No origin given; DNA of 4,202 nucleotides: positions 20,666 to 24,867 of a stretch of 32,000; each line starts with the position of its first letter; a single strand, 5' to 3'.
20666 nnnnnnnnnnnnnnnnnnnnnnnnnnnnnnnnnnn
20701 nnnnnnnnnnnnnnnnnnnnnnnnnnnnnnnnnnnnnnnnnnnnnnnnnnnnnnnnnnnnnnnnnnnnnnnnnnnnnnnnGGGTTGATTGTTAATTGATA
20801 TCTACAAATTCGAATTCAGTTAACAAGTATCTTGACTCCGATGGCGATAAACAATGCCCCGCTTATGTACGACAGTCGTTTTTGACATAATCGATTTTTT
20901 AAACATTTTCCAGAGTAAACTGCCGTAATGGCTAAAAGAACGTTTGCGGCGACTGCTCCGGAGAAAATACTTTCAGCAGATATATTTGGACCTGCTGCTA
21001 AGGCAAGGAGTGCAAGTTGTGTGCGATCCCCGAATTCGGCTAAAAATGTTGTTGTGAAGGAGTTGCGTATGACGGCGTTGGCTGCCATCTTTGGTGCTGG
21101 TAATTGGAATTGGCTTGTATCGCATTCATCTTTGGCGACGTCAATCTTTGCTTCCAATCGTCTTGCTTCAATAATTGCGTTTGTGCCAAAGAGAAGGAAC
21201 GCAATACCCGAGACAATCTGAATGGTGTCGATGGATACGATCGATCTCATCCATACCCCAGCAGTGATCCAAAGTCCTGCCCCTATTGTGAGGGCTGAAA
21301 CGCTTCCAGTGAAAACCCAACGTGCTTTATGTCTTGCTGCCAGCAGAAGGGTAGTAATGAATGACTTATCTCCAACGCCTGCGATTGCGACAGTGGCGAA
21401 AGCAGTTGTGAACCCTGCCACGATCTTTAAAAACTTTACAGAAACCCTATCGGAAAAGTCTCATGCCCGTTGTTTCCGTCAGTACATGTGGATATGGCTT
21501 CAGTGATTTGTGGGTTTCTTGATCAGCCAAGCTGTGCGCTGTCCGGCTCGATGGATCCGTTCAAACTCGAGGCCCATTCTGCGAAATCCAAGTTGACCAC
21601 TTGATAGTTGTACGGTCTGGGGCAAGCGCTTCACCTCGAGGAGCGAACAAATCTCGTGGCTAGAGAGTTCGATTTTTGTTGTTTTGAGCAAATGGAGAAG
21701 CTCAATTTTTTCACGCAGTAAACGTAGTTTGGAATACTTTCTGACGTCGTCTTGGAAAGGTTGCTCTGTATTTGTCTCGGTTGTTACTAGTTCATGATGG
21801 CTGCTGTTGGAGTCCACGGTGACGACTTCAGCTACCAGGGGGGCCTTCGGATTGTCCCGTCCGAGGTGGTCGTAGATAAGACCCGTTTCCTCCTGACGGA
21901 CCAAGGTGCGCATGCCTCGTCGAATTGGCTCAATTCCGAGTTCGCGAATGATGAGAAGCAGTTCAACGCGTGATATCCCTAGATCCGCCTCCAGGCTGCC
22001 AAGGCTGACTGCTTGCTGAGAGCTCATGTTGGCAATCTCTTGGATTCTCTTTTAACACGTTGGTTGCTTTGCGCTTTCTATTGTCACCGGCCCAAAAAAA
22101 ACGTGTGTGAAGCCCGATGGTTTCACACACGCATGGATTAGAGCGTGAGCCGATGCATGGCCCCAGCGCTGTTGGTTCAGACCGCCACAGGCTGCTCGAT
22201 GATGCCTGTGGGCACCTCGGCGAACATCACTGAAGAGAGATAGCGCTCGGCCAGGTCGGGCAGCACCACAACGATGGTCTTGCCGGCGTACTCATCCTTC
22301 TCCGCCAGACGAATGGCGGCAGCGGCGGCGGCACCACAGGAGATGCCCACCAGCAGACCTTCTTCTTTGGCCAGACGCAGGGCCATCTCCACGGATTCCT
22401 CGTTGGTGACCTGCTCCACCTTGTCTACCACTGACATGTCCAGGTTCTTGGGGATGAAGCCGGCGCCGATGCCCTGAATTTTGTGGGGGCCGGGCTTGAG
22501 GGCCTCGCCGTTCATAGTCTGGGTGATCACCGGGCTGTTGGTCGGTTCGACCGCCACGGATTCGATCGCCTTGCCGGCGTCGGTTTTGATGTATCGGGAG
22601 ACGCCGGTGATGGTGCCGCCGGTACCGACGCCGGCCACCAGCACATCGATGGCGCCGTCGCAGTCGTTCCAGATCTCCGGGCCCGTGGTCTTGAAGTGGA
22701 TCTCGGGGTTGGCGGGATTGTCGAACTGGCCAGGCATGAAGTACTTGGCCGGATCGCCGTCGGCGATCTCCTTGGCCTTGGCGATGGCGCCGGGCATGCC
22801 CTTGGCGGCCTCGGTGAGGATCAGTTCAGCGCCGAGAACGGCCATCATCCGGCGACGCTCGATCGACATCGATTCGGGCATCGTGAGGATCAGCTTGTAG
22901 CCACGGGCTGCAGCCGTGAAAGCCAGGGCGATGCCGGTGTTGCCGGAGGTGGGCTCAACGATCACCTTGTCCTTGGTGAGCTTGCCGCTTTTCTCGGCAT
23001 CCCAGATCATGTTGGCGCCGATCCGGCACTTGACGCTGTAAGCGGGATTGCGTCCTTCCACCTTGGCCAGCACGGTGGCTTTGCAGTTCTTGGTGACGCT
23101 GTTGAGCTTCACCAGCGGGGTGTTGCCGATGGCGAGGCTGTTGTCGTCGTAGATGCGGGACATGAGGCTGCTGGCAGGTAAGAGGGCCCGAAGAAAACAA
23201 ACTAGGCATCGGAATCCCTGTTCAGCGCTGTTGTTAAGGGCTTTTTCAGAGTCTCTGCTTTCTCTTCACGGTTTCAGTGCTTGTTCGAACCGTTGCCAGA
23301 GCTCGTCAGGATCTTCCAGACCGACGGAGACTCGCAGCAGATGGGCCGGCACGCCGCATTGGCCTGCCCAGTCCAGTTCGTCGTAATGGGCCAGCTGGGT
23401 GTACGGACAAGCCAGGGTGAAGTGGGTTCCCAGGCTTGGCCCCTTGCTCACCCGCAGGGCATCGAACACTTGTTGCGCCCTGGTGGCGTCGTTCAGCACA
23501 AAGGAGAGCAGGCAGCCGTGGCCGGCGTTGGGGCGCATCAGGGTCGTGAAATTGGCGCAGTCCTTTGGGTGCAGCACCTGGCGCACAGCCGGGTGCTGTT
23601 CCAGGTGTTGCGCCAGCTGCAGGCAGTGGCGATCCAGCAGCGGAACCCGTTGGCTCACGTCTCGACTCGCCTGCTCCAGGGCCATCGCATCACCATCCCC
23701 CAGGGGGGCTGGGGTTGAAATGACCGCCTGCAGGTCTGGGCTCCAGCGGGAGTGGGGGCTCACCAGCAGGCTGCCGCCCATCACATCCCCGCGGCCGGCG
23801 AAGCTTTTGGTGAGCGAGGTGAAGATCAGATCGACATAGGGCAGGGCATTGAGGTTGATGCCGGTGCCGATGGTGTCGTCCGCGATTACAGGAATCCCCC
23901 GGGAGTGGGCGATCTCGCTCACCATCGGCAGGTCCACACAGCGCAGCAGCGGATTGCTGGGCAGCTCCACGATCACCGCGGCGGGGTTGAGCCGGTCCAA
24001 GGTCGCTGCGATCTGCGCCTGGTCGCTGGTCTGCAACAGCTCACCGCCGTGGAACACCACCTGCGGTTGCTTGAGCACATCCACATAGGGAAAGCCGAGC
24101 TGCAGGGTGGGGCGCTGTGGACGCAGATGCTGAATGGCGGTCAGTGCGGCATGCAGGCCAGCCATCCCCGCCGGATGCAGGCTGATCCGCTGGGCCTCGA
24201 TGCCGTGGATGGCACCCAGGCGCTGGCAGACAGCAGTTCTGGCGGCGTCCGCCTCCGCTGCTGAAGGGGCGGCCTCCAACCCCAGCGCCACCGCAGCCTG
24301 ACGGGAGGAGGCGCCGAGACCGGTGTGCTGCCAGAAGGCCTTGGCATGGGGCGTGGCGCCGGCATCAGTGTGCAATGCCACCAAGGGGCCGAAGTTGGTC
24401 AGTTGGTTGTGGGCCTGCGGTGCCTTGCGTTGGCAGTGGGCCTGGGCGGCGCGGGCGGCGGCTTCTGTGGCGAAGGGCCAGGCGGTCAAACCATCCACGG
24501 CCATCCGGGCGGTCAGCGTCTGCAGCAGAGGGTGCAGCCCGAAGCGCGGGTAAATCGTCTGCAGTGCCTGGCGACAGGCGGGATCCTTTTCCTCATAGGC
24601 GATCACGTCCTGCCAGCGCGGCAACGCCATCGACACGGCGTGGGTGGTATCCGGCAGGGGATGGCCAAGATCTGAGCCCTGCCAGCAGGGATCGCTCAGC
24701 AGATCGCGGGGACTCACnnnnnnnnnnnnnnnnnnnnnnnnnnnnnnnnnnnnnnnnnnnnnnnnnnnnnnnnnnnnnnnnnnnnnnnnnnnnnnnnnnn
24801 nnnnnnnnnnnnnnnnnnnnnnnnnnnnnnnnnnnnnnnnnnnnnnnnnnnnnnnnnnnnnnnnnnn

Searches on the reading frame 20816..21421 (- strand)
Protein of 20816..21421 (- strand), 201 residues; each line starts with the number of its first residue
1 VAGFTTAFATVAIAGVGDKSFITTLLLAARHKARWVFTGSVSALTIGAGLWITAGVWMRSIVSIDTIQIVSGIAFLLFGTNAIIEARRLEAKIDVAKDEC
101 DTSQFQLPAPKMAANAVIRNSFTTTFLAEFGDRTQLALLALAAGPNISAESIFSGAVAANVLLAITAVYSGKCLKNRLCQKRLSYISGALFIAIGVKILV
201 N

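Call 3: search_protein_families(library=pfam, proteins=[window:20816-21421:-], max_evalue=0.1)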
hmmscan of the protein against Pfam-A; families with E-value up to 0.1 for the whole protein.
window:20816-21421:- (201 aa): 2 families
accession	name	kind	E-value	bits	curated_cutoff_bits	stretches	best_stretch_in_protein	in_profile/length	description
PF01169.24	GDT1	-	2.1e-33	114.9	27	2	121-195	3-75/75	Divalent cation/proton antiporter GDT1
PF02659.21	Mntp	-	0.01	16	24.4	1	146-199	102-152/152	Putative manganese efflux pump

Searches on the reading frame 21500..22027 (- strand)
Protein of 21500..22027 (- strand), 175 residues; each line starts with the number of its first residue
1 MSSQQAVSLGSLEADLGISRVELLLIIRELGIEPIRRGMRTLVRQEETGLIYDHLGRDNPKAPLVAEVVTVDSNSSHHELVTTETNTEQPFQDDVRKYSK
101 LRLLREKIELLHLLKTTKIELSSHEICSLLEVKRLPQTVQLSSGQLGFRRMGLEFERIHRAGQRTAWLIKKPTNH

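Call 7: search_protein_families(library=ncbifam, proteins=[window:21500-22027:-], max_evalue=0.01)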
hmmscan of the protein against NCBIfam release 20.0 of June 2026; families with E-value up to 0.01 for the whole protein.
window:21500-22027:- (175 aa): 0 families

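Call 64: search_protein_families(library=pfam, proteins=[window:21500-22027:-], max_evalue=0.01)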
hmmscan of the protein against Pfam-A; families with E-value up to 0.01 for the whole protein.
window:21500-22027:- (175 aa): 0 families

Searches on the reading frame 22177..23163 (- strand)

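Call 64: search_protein_families(library=pfam, proteins=[window:22177-23163:-], max_evalue=0.01)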
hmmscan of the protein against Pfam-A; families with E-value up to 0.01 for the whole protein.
window:22177-23163:- (328 aa): 1 family
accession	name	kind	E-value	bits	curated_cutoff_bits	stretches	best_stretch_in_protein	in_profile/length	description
PF00291.31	PALP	-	4.7e-76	256.4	35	1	9-303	2-295/295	Pyridoxal-phosphate dependent enzyme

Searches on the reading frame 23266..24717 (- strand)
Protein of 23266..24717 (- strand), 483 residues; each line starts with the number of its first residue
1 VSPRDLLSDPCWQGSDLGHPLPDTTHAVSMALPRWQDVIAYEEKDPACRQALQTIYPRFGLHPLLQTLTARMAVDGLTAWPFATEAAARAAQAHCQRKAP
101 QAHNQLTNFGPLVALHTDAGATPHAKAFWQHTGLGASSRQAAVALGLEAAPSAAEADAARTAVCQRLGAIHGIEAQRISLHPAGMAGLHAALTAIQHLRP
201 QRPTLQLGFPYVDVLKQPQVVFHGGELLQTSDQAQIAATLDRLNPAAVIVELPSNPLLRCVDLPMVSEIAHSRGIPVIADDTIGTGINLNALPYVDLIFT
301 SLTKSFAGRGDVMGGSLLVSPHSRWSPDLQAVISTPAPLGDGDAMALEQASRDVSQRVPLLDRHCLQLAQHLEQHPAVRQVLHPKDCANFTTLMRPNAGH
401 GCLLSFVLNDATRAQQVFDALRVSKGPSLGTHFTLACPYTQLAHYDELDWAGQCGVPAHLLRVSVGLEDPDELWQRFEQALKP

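Call 64: search_protein_families(library=pfam, proteins=[window:23266-24717:-], max_evalue=0.01)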
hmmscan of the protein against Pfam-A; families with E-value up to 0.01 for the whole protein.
window:23266-24717:- (483 aa): 1 family
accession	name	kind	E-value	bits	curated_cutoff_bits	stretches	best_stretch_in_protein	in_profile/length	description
PF01053.26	Cys_Met_Meta_PP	-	5.4e-36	124.4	27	1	228-482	122-381/381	Cys/Met metabolism PLP-dependent enzyme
